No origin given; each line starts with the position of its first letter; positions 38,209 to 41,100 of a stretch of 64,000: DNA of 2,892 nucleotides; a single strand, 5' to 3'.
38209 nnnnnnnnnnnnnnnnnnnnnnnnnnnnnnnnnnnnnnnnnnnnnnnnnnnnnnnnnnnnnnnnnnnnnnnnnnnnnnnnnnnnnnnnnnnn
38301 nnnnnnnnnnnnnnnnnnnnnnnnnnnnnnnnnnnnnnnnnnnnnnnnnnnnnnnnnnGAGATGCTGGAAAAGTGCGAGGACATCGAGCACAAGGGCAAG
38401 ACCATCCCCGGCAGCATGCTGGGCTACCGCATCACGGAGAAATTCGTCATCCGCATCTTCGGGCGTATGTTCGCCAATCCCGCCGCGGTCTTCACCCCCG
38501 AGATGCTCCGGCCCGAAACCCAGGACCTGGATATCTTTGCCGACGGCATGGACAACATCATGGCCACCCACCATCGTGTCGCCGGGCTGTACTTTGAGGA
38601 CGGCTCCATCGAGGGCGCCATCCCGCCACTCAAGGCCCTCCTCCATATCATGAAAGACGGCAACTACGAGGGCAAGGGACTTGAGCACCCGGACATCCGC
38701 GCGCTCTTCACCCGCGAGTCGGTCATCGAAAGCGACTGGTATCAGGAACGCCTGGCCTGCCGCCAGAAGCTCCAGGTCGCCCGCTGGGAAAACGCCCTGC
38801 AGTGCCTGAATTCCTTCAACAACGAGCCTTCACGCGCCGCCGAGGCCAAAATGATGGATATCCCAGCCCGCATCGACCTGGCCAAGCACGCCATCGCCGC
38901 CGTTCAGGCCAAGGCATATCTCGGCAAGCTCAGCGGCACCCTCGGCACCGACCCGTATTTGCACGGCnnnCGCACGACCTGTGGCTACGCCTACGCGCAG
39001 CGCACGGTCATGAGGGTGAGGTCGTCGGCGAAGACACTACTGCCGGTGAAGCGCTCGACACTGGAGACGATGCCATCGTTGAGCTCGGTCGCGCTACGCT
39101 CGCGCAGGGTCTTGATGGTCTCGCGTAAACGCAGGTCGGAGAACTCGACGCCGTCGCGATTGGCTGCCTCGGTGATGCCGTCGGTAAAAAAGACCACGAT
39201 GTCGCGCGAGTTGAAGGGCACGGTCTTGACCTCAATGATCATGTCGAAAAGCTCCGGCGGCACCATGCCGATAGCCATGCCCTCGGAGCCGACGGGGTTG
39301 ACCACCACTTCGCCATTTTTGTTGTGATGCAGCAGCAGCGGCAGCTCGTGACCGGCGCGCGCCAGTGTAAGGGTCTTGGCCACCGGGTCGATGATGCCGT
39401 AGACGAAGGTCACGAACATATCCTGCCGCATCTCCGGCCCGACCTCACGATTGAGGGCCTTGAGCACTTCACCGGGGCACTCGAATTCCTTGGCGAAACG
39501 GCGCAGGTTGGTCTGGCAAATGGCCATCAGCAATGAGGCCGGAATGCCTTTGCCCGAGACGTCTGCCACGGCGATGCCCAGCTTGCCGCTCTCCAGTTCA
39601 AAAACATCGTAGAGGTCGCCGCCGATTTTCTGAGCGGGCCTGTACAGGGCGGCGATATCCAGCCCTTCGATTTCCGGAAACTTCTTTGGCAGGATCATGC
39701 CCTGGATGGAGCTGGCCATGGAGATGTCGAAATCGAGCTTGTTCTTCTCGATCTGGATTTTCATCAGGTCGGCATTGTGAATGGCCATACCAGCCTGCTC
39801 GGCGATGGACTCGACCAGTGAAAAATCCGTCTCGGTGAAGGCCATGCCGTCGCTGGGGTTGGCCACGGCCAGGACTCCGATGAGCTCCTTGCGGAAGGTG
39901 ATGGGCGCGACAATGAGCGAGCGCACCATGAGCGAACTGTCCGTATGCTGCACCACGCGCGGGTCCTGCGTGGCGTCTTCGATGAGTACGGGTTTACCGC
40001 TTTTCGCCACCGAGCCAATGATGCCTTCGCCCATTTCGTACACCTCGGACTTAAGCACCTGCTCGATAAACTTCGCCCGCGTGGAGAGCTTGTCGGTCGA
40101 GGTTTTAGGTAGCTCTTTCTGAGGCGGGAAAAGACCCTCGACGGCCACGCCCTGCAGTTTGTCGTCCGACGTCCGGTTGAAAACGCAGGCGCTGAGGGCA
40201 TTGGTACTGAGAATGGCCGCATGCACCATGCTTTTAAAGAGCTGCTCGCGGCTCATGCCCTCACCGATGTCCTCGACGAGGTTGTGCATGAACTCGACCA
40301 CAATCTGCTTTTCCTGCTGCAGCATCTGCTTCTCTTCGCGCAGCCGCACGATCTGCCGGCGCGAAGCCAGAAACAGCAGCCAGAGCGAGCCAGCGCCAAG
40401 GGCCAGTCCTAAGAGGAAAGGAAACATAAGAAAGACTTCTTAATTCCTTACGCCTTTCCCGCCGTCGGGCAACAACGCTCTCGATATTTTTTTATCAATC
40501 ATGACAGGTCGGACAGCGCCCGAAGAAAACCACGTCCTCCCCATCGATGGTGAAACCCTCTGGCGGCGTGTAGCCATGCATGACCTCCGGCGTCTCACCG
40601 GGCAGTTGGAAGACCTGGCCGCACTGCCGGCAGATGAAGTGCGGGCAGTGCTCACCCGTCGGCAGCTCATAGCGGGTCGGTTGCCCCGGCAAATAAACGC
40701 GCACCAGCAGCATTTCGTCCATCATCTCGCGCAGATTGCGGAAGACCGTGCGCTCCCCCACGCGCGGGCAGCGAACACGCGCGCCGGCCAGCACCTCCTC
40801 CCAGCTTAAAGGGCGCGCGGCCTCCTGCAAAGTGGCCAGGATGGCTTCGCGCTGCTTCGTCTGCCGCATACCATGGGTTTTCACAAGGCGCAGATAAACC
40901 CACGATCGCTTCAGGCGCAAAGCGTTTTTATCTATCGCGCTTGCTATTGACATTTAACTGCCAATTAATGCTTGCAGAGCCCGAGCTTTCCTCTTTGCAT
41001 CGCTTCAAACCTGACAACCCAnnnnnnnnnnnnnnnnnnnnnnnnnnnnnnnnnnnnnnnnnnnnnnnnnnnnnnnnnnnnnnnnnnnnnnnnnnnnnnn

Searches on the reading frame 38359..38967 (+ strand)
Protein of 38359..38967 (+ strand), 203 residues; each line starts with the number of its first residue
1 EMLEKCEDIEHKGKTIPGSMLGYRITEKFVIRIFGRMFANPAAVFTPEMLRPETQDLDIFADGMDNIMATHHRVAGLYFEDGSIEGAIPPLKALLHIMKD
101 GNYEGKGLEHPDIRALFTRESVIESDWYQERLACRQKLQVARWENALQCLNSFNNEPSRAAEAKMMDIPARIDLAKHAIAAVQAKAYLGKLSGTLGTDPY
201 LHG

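Call 23: search_solved_structures(query=window:38359-38967:+, max_evalue=0.01, show_alignments=2)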
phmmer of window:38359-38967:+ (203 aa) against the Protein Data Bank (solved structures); distinct sequences matched with E-value up to 0.01: 2.
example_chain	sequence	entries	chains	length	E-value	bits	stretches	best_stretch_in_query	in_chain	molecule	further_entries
6k31_A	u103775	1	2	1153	9.4e-46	159.4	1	3-201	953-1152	AiPEPCK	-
8e1u_A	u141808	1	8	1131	5.3e-42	147.1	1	3-199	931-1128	PPi-dependent PEPCK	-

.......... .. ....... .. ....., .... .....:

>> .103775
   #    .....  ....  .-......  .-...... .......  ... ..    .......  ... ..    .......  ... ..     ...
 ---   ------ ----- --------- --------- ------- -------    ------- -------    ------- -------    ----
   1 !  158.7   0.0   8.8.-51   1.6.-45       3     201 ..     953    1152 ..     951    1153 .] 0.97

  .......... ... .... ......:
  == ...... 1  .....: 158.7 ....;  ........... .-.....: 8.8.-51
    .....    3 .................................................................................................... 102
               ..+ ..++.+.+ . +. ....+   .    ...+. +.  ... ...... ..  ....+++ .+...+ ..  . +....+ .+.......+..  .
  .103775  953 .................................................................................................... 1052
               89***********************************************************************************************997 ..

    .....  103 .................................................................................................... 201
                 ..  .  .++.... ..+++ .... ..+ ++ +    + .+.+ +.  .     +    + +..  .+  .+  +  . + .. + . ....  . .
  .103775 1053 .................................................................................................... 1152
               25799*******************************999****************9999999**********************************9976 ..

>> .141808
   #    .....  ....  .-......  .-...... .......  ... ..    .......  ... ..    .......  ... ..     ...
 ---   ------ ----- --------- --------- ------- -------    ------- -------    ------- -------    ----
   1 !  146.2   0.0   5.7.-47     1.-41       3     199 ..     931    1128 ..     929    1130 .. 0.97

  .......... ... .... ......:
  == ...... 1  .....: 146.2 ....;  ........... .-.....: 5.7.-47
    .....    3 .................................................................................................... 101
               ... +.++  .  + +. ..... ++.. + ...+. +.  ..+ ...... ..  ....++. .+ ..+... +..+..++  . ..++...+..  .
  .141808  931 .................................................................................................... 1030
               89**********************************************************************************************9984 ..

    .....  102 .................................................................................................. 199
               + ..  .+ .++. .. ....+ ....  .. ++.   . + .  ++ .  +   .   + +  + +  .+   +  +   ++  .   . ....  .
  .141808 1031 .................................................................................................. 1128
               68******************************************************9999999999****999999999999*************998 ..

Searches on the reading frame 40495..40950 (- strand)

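Call 11: search_protein_families(library=pfam, proteins=[window:40495-40950:-], max_evalue=0.001)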
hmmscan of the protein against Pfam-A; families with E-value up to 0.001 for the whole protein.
window:40495-40950:- (151 aa): 2 families
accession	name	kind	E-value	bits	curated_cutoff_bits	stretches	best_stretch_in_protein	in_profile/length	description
PF01475.25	FUR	-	1.3e-17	64.4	23.1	1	26-116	2-93/121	Ferric uptake regulator family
PF18073.7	Zn_ribbon_LapB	-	0.00076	19.5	25.7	0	142-151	13-22/28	Rubredoxin metal binding domain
